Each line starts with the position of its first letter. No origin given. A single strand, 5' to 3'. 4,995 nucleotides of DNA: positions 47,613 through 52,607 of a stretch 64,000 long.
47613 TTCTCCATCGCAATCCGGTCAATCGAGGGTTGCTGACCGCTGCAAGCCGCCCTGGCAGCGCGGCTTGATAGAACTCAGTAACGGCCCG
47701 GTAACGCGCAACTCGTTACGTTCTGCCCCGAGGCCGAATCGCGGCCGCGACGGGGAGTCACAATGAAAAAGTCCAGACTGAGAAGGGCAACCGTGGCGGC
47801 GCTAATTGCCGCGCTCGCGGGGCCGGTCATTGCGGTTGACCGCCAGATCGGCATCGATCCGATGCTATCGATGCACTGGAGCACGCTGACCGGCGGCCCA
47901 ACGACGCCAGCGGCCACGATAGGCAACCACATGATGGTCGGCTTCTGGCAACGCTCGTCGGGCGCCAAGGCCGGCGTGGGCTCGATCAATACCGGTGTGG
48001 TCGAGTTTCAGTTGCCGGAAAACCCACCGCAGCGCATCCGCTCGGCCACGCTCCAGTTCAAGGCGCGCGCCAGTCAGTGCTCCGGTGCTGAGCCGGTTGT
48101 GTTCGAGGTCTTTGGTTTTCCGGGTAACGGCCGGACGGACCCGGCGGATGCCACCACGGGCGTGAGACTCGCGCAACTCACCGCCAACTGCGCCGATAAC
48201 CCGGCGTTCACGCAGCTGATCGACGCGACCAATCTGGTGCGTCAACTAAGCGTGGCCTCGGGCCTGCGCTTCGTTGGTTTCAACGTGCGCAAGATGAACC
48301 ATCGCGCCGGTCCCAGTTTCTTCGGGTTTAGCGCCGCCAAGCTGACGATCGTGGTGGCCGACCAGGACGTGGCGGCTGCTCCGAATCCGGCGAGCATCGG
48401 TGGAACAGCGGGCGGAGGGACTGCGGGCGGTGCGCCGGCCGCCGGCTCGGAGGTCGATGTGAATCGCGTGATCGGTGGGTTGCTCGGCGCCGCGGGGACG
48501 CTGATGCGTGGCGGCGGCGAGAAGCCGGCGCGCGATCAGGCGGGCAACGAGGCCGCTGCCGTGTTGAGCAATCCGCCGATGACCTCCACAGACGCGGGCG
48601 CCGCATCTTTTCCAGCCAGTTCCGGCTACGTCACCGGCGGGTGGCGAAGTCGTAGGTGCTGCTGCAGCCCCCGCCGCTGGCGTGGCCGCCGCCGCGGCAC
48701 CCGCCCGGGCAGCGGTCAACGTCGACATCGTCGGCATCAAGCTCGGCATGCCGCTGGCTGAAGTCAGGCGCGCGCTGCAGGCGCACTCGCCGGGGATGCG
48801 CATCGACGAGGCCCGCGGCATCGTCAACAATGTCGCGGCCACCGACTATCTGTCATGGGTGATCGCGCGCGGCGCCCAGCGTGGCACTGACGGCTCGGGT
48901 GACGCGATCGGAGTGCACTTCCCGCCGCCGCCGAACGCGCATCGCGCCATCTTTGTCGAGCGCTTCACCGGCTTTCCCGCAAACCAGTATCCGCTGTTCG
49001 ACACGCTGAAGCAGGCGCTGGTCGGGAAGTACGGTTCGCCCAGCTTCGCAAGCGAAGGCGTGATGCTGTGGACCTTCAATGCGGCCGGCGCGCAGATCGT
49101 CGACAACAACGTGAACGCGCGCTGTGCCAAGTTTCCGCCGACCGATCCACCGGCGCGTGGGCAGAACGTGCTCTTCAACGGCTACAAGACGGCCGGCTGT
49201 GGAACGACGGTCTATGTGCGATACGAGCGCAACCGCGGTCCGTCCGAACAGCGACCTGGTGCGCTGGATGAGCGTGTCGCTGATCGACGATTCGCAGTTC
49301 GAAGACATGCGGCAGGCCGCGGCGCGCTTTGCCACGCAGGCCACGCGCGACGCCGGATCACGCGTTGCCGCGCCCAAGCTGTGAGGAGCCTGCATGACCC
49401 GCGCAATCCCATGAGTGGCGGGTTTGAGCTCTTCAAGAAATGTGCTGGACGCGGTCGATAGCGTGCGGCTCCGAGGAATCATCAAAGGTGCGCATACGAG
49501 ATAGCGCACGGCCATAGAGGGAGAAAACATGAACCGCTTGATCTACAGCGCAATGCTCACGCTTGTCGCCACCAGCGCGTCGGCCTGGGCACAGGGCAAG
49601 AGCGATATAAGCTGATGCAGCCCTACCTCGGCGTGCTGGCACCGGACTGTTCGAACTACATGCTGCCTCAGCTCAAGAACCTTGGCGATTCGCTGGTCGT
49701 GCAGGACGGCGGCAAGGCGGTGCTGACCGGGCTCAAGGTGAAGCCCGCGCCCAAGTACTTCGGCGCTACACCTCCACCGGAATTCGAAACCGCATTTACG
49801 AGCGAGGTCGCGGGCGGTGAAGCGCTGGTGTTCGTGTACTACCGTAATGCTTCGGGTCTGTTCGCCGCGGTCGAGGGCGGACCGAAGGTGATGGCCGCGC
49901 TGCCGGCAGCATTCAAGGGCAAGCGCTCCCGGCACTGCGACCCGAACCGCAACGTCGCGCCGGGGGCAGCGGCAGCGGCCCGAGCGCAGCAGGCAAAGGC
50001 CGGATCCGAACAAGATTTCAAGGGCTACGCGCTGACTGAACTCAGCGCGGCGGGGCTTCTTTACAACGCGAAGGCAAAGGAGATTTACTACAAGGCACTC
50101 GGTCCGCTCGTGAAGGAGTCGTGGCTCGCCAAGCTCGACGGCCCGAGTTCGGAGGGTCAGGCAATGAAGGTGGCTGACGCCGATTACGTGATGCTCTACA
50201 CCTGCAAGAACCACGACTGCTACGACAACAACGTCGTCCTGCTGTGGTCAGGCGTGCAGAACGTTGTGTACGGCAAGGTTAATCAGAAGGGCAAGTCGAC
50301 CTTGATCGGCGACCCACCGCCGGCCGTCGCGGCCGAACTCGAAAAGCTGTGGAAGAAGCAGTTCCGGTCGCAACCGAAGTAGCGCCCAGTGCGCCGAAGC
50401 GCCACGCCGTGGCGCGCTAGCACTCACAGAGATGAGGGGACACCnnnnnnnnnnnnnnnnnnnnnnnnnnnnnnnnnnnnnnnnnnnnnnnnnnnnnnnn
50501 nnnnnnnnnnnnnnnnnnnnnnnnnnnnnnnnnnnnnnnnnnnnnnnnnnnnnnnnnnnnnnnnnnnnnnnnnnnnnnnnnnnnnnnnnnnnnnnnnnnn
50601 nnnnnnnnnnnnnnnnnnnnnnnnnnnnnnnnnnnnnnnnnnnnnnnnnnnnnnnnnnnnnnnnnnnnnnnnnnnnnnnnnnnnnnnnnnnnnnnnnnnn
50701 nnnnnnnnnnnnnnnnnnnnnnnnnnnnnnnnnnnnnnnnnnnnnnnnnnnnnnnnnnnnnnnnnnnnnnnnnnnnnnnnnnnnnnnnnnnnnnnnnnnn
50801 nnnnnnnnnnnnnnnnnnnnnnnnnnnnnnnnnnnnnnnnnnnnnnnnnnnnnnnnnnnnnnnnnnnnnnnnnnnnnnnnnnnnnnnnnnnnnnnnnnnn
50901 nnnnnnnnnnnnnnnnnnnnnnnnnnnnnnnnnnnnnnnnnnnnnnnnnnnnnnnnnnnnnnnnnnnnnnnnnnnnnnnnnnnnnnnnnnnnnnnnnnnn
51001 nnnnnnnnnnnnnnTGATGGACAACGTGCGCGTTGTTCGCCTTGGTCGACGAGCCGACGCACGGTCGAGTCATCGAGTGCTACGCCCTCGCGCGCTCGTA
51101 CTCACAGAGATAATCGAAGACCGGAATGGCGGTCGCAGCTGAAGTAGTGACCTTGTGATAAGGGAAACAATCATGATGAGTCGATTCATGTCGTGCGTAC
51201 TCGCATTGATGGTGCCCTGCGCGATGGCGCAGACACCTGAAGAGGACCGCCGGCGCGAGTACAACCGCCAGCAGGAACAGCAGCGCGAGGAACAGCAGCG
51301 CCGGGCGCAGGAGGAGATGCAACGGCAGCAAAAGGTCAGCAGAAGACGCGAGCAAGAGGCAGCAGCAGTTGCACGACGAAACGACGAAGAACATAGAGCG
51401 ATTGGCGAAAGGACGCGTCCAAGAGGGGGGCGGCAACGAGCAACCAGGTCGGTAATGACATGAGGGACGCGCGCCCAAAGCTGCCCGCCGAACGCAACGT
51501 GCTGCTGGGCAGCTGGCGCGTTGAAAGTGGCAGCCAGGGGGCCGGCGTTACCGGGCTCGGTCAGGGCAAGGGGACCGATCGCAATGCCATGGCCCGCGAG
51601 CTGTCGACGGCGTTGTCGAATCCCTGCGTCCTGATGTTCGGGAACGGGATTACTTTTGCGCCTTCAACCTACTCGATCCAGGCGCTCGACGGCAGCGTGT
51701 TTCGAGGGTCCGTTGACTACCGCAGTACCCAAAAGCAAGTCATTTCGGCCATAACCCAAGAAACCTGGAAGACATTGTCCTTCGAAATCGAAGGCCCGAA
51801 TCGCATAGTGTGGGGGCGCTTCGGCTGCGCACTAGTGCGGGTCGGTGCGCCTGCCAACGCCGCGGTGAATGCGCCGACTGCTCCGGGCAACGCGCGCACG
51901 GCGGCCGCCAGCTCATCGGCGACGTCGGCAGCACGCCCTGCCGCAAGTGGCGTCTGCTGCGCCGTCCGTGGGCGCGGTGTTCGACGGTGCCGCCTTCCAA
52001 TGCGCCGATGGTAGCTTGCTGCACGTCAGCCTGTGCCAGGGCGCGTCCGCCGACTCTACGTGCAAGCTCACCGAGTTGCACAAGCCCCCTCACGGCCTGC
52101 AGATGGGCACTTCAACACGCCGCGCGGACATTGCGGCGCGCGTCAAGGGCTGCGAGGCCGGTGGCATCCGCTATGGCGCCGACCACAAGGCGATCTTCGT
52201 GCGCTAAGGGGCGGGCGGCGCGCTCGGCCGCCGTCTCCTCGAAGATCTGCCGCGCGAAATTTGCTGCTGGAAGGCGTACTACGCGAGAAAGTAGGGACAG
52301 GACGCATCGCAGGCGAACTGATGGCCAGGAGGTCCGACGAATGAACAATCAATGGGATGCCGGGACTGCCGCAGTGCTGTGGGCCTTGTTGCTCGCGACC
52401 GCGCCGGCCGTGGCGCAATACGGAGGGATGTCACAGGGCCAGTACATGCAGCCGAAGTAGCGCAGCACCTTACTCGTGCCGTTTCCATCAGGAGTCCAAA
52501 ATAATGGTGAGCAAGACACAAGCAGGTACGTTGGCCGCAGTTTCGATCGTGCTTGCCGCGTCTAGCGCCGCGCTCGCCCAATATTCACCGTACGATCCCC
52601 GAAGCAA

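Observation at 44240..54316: SARP-type STAND regulator followed by an island of uncharacterised secreted proteins in a mirrored paralog arrangement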

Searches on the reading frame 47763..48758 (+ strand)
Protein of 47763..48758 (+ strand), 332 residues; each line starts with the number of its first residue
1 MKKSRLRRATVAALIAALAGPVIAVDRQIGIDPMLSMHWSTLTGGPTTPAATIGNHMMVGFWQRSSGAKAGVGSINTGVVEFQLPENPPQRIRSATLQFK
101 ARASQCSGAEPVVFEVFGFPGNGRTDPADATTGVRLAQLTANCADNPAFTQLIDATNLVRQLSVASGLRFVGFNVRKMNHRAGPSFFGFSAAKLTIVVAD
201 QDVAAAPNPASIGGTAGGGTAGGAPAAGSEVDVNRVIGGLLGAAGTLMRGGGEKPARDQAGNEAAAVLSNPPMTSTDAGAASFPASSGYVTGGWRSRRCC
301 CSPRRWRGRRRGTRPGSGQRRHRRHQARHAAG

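Call 6: search_protein_families(library=pfam, proteins=[window:47763-48758:+], max_evalue=0.01)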
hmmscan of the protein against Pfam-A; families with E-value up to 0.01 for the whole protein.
window:47763-48758:+ (332 aa): 0 families

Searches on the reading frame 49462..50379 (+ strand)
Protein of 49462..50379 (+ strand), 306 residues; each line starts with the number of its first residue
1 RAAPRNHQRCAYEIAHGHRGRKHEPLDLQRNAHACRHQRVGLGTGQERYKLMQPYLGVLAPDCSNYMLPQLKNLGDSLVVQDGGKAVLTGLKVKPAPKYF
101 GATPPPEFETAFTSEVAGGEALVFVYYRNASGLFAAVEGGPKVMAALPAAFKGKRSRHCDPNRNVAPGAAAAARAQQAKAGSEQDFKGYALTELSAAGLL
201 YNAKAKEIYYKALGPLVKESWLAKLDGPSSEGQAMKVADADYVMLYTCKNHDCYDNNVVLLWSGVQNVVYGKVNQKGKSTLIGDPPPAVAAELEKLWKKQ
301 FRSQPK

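Call 6: search_protein_families(library=pfam, proteins=[window:49462-50379:+], max_evalue=0.01)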
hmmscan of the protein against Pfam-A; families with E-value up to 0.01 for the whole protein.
window:49462-50379:+ (306 aa): 1 family
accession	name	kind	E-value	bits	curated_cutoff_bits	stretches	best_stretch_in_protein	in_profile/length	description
PF08816.16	Ivy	-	2.2e-07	31.5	21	1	220-273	22-75/117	Inhibitor of vertebrate lysozyme (Ivy)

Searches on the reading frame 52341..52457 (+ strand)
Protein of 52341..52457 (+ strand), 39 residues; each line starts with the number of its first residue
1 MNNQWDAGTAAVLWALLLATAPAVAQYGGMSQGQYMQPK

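Call 87: search_protein_families(library=pfam, proteins=[window:52341-52457:+], max_evalue=0.01)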
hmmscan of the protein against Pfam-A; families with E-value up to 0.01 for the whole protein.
window:52341-52457:+ (39 aa): 0 families
